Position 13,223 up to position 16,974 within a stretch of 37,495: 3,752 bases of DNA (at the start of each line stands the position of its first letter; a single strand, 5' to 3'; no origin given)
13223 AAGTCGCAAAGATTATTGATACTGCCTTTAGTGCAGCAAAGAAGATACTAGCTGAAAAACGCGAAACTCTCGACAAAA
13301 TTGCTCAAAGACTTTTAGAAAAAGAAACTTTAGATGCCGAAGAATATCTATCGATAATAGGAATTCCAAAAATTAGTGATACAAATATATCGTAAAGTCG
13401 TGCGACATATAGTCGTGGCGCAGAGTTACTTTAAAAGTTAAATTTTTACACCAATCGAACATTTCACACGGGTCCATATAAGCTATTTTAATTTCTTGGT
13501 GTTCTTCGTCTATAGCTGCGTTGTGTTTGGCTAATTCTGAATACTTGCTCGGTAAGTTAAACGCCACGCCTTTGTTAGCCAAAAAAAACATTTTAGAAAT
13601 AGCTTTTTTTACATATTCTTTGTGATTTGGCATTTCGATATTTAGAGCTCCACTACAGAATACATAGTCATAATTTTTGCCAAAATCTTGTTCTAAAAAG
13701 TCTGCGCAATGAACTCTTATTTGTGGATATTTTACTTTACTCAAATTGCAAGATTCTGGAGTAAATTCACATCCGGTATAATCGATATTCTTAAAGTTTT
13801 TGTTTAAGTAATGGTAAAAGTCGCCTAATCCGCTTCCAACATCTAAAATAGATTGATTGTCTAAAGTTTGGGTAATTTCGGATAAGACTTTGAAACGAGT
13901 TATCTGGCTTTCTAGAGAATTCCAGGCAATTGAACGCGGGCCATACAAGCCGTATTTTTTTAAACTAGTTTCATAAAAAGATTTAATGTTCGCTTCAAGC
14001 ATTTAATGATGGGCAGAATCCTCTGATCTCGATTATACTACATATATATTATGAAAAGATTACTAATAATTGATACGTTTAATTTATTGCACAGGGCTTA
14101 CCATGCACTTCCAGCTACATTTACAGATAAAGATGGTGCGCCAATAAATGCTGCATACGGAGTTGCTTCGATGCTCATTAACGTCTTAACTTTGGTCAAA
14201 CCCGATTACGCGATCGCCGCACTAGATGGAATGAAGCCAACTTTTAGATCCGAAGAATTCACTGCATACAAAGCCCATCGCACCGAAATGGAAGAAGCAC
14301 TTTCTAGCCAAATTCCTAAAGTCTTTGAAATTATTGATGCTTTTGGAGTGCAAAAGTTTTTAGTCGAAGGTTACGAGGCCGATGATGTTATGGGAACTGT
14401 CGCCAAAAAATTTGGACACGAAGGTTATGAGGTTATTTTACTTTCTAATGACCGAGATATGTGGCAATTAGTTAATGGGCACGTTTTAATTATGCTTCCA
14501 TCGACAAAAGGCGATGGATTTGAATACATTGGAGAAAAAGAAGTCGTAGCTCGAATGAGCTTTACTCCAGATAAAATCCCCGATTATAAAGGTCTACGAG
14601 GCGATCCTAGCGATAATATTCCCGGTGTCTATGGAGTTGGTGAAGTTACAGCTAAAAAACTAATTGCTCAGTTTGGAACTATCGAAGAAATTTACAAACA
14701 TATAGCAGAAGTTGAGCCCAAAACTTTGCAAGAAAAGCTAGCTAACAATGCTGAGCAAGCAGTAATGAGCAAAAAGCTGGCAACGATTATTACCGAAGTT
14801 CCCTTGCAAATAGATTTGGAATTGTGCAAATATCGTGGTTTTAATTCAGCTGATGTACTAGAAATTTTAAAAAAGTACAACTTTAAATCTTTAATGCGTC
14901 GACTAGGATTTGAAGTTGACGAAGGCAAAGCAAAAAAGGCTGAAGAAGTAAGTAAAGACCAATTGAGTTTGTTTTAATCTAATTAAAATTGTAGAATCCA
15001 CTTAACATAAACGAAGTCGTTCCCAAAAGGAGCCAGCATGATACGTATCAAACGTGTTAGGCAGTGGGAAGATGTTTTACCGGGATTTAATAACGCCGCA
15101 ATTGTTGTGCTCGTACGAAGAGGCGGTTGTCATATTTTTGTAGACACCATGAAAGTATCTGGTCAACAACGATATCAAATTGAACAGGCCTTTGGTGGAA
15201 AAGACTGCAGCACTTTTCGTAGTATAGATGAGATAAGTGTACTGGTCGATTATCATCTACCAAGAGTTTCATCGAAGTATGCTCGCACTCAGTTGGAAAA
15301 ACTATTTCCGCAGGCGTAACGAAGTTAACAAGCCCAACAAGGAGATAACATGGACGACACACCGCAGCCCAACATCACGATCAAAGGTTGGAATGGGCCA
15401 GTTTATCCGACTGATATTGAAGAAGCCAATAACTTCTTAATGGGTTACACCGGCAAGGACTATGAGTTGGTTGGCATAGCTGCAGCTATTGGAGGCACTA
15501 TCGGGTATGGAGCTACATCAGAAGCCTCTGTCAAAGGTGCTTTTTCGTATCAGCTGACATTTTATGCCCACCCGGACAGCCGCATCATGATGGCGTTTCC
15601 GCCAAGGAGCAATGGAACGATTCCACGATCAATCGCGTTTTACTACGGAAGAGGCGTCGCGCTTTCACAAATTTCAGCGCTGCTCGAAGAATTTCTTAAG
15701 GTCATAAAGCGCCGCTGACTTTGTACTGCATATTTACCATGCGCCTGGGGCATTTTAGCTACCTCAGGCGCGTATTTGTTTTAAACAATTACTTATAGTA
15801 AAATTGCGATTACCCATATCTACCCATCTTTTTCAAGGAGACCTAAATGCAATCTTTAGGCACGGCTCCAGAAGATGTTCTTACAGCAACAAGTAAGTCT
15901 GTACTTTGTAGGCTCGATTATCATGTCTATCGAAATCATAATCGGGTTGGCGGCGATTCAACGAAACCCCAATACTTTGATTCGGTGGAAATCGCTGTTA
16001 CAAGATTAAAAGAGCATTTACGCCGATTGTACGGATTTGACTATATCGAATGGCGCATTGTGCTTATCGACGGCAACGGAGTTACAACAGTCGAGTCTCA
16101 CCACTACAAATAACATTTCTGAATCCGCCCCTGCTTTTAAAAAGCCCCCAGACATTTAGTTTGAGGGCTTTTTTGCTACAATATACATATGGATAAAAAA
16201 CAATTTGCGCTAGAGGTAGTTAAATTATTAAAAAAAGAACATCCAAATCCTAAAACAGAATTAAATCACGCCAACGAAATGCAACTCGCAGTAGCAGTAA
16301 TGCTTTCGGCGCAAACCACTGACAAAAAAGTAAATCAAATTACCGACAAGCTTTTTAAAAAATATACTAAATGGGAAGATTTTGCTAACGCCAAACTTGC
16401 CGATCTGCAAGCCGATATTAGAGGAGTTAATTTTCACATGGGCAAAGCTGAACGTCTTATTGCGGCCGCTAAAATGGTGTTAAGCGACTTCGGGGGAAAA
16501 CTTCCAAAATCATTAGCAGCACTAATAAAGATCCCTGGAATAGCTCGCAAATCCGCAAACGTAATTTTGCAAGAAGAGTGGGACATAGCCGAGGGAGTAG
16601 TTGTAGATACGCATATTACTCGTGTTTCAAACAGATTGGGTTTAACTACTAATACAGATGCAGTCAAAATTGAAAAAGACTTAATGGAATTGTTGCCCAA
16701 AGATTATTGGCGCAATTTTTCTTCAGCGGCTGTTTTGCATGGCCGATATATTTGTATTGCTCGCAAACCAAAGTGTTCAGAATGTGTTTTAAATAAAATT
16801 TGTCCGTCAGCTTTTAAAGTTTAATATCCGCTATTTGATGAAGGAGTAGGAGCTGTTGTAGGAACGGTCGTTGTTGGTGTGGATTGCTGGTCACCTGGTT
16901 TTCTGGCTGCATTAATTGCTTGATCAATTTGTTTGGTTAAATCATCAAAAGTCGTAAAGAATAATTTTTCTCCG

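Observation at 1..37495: Two translation-initiation regimes in one window: SD-less (apparently leaderless) AT-rich core genes versus SD-led, GC-elevated plus-strand ORFan cassettes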

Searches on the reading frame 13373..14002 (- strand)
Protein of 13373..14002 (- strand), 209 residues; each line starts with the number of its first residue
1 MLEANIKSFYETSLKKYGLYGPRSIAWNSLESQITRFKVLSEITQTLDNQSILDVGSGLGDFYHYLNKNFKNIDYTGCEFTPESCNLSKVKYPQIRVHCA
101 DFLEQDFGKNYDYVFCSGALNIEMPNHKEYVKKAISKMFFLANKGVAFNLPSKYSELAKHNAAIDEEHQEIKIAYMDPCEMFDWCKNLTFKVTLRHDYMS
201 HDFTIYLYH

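Call 67: search_protein_families(library=pfam, proteins=[window:13373-14002:-], max_evalue=0.01)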
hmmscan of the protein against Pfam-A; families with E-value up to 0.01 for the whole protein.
window:13373-14002:- (209 aa): 7 families
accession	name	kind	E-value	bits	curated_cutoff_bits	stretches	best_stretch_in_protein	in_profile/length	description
PF13649.12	Methyltransf_25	-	1.8e-09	38.6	27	1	52-133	1-88/97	Methyltransferase domain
PF08242.18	Methyltransf_12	-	2.7e-08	34.9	30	1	53-123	1-78/98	Methyltransferase domain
PF13847.12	Methyltransf_31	-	2.1e-06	27.9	27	1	48-153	3-112/145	Methyltransferase domain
PF08241.18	Methyltransf_11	-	6.2e-06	27.2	21.2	1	53-132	1-81/95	Methyltransferase domain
PF01728.25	FtsJ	-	0.0013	19.1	24.1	1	48-141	21-123/181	FtsJ-like methyltransferase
PF13489.12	Methyltransf_23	-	0.0014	18.9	27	1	46-184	20-153/164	Methyltransferase domain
PF08123.19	DOT1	-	0.0055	16.7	23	1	46-102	40-96/205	Histone methylation protein DOT1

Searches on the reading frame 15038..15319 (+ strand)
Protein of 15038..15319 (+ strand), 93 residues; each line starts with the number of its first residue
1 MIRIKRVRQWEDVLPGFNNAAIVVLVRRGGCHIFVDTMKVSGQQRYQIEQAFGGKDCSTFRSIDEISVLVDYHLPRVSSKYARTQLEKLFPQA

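Call 6: search_protein_families(library=pfam, proteins=[window:15038-15319:+], max_evalue=0.1)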
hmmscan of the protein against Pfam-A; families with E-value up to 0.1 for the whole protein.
window:15038-15319:+ (93 aa): 2 families
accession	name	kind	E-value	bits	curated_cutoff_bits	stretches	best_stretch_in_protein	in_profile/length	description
PF04863.19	EGF_alliinase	-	0.0013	19.6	25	1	29-61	20-52/55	Alliinase EGF-like domain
PF10343.14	Q_salvage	-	0.068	13.2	25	1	48-77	163-192/285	Queuosine salvage protein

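Call 50: search_protein_families(library=padloc, proteins=[window:15038-15319:+], max_evalue=0.1)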
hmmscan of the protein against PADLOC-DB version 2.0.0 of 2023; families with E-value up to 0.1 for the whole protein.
window:15038-15319:+ (93 aa): 0 families

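Call 51: search_protein_families(library=phrogs, proteins=[window:15038-15319:+], max_evalue=0.1)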
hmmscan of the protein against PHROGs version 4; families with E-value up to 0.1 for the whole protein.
window:15038-15319:+ (93 aa): 0 families

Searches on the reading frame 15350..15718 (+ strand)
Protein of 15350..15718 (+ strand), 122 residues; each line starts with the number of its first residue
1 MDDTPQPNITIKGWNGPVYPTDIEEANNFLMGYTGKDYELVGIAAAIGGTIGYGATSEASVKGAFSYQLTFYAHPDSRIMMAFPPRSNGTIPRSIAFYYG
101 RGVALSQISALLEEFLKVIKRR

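Call 6: search_protein_families(library=pfam, proteins=[window:15350-15718:+], max_evalue=0.1)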
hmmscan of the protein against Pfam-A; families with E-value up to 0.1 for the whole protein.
window:15350-15718:+ (122 aa): 0 families

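Call 19: find_homologous_proteins(query=window:15350-15718:+, max_evalue=0.01)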
Query window:15350-15718:+ (122 aa): 1 proteins with E <= 0.01 among 7 candidates.
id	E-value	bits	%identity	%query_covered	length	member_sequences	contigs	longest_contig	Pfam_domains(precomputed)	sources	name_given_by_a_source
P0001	7.4e-76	270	100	100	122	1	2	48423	-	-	-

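Call 50: search_protein_families(library=padloc, proteins=[window:15350-15718:+], max_evalue=0.1)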
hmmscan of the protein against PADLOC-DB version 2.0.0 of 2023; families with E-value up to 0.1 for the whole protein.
window:15350-15718:+ (122 aa): 0 families

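Call 51: search_protein_families(library=phrogs, proteins=[window:15350-15718:+], max_evalue=0.1)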
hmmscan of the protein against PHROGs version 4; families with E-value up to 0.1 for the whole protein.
window:15350-15718:+ (122 aa): 0 families

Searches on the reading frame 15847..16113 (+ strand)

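Call 6: search_protein_families(library=pfam, proteins=[window:15847-16113:+], max_evalue=0.1)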
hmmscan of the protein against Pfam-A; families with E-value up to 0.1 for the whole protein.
window:15847-16113:+ (88 aa): 1 family
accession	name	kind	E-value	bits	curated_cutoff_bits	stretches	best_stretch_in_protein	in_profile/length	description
PF15627.12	CEP76-C2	-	0.037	14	27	1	44-81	88-126/157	CEP76 C2 domain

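Call 50: search_protein_families(library=padloc, proteins=[window:15847-16113:+], max_evalue=0.1)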
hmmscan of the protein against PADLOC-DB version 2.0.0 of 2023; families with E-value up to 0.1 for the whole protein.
window:15847-16113:+ (88 aa): 0 families

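Call 51: search_protein_families(library=phrogs, proteins=[window:15847-16113:+], max_evalue=0.1)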
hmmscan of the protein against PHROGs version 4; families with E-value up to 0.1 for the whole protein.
window:15847-16113:+ (88 aa): 0 families

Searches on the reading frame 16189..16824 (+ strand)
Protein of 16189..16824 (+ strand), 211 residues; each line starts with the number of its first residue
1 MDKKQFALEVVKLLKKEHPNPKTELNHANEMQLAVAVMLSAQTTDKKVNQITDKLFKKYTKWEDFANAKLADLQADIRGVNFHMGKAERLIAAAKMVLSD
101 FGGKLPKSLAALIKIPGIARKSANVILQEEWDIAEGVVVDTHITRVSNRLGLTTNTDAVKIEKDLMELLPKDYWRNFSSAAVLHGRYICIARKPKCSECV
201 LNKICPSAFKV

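Call 12: find_encoding_contigs(protein=window:16189-16824:+, flank=10000, max_places=10)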
Protein window:16189-16824:+ (211 aa): 3 contigs read that carry it; 3 places shown.
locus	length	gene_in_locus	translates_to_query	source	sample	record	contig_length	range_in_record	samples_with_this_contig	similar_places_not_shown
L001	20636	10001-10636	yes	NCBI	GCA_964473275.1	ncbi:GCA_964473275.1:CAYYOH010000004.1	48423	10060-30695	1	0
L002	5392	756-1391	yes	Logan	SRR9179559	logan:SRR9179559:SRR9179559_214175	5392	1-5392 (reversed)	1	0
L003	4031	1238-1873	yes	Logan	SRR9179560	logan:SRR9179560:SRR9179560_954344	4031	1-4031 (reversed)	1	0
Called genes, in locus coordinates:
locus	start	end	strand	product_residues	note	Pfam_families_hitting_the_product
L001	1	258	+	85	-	PF08984:DUF1858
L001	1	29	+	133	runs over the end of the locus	PF01592:NifU_N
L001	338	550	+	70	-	PF13370:Fer4_13, PF13459:Fer4_15 (weak)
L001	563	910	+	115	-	PF02482:Ribosomal_S30AE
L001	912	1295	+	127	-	-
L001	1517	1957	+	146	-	-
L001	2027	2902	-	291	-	PF02899:Phage_int_SAM_1, PF13495:Phage_int_SAM_4, PF00589:Phage_integrase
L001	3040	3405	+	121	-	PF04977:DivIC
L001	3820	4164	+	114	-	-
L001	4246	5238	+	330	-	PF00579:tRNA-synt_1b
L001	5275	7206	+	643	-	PF06480:FtsH_ext (weak), PF00004:AAA, PF07728:AAA_5 (weak), PF17862:AAA_lid_3, PF01434:Peptidase_M41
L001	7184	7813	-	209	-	PF08241:Methyltransf_11 (weak), PF08242:Methyltransf_12, PF13649:Methyltransf_25, PF13847:Methyltransf_31 (weak)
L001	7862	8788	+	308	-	PF02739:5_3_exonuc_N, PF01367:5_3_exonuc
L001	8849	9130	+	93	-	-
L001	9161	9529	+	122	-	-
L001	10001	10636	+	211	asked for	PF00730:HhH-GPD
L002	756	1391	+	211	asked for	PF00730:HhH-GPD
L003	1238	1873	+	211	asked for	PF00730:HhH-GPD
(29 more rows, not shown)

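Call 14: find_related_loci(query=window:16189-16824:+, collection=genome_contigs, flank=10000)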
Query window:16189-16824:+ (211 aa) in genome_contigs; peptide patterns used: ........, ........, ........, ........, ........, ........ (x = any residue, [..] = any of these).
384 stretches matched a pattern; 330 encode a relative of the query (tblastn E <= 1e-3); the best 80 are kept; 80 distinct loci.
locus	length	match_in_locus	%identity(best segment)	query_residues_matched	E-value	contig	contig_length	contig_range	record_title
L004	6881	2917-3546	76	2-211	1e-112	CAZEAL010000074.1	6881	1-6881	MAG TPA_asm: uncultured Candidatus Saccharibacteria bacterium isolate binchicken_co169_150 genome assembly, contig: k99_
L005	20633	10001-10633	77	1-211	2e-110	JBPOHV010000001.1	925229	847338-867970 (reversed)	MAG: candidate division WWE3 bacterium isolate MAG_289 c_000000385610, whole genome shotgun sequence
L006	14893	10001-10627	74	1-209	6e-110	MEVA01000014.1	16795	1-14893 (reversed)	MAG: candidate division WWE3 bacterium RIFCSPHIGHO2_01_FULL_42_13 rifcsphigho2_01_scaffold_7558, whole genome shotgun se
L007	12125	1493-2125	73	1-211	6e-106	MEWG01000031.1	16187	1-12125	MAG: candidate division WWE3 bacterium RIFOXYD1_FULL_39_9 rifoxyd1_full_scaffold_3684, whole genome shotgun sequence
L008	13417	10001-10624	73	4-211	2e-105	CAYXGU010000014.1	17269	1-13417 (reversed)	MAG TPA_asm: uncultured Candidatus Saccharibacteria bacterium isolate SRP329715_co1_64 genome assembly, contig: NODE_488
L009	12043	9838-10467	67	1-209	2e-99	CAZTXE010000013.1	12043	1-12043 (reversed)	MAG TPA_asm: uncultured Candidatus Saccharibacteria bacterium isolate binchicken_co28_14 genome assembly, contig: NODE_3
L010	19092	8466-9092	67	1-209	1e-97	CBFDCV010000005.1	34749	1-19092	MAG TPA_asm: uncultured candidate division WWE3 bacterium isolate SRR26215684_binner13_Refined_38 genome assembly, conti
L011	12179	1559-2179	68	5-211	4e-95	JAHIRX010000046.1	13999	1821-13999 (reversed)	MAG: Patescibacteria group bacterium isolate MM_PC_MetaG.mb.146 MM_PC_MetaG.mb.146_k141_903891, whole genome shotgun seq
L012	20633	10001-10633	67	1-211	3e-95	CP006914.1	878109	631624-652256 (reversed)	Candidate division WWE3 bacterium RAAC2_WWE3_1 chromosome, complete genome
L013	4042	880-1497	68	4-209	6e-95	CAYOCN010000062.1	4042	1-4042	MAG TPA_asm: uncultured Candidatus Saccharibacteria bacterium isolate SRP272421_co3_296 genome assembly, contig: NODE_86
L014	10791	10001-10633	60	1-211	1e-84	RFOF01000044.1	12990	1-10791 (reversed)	MAG: Alphaproteobacteria bacterium isolate WB4_3_0983 contig_100_43, whole genome shotgun sequence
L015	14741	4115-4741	49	1-209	7e-73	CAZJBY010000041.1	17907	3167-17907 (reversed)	MAG TPA_asm: uncultured Candidatus Bathyarchaeia archaeon isolate binchicken_co129_789 genome assembly, contig: NODE_920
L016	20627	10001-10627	49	1-209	6e-72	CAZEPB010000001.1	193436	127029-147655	MAG TPA_asm: uncultured Candidatus Bathyarchaeia archaeon isolate binchicken_co294_146 genome assembly, contig: NODE_106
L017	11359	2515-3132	50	4-209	1e-71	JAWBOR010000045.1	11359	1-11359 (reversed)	MAG: Candidatus Bathyarchaeia archaeon isolate HHBFW-2_201803_bins_227 HHBFW-2_201803_bins_227_scaffold_45, whole genome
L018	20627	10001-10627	51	1-209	1e-71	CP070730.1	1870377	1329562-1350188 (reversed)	MAG: Candidatus Bathyarchaeota archaeon isolate bin42 chromosome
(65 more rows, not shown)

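Call 54: find_related_loci(query=window:16189-16824:+, collection=metagenome_contigs, flank=10000)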
Query window:16189-16824:+ (211 aa) in metagenome_contigs; peptide patterns used: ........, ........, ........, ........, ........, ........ (x = any residue, [..] = any of these).
600 stretches matched a pattern (row limit reached: there are more); 505 encode a relative of the query (tblastn E <= 1e-3); the best 80 are kept; 80 distinct loci.
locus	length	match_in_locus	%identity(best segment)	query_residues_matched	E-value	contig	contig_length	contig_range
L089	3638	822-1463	82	1-211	7e-123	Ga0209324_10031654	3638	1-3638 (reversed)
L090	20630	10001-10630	76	2-211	1e-114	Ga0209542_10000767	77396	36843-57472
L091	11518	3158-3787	76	2-211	7e-113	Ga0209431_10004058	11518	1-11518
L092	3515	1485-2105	78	4-210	7e-115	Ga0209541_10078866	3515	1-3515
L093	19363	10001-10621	78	4-210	1e-112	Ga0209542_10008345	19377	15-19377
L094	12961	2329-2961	75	1-211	7e-111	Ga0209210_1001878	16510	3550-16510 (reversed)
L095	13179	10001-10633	75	1-211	7e-111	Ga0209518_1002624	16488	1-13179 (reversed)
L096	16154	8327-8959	75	1-211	7e-111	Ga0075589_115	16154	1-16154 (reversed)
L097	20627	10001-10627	74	1-209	4e-110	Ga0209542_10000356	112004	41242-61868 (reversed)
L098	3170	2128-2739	77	8-211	6e-110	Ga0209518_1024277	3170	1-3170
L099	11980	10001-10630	76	2-211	1e-114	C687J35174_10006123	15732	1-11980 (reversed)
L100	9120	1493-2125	73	1-211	4e-106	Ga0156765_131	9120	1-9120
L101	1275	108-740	72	1-211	4e-113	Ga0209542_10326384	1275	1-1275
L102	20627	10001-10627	70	1-209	5e-102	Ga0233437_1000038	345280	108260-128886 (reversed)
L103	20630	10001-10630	67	1-209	1e-99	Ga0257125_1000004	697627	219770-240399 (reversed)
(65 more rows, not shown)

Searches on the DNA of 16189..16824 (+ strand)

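Call 64: search_rna_families(sources=[L097, L094, L102, L103, L090, L093, L007], threshold=gathering)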
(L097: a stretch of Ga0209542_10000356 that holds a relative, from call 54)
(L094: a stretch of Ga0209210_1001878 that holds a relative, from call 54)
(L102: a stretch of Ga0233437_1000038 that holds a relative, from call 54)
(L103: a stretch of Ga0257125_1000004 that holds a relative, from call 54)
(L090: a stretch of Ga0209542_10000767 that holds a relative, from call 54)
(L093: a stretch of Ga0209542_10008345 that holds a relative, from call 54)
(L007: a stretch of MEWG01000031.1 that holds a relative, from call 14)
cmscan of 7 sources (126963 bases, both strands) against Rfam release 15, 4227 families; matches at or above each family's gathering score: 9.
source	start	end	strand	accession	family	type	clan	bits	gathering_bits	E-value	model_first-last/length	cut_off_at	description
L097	3998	4070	+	RF00005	tRNA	Gene; tRNA;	CL00001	73.2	29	7.9e-14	1-71/71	no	tRNA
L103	3843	3915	+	RF00005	tRNA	Gene; tRNA;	CL00001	72.4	29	1.3e-13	1-71/71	no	tRNA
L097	5610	5683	+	RF00005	tRNA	Gene; tRNA;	CL00001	72.1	29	1.7e-13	1-71/71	no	tRNA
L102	4370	4442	+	RF00005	tRNA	Gene; tRNA;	CL00001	70.1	29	5.8e-13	1-71/71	no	tRNA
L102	6078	6151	+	RF00005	tRNA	Gene; tRNA;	CL00001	68.7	29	1.4e-12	1-71/71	no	tRNA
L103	5502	5575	+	RF00005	tRNA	Gene; tRNA;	CL00001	66.2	29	6.9e-12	1-71/71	no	tRNA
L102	5933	6003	+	RF00005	tRNA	Gene; tRNA;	CL00001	55.3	29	6.8e-09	1-71/71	no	tRNA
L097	5461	5531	+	RF00005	tRNA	Gene; tRNA;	CL00001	55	29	8.2e-09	1-71/71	no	tRNA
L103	5353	5423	+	RF00005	tRNA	Gene; tRNA;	CL00001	52.6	29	3.8e-08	1-71/71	no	tRNA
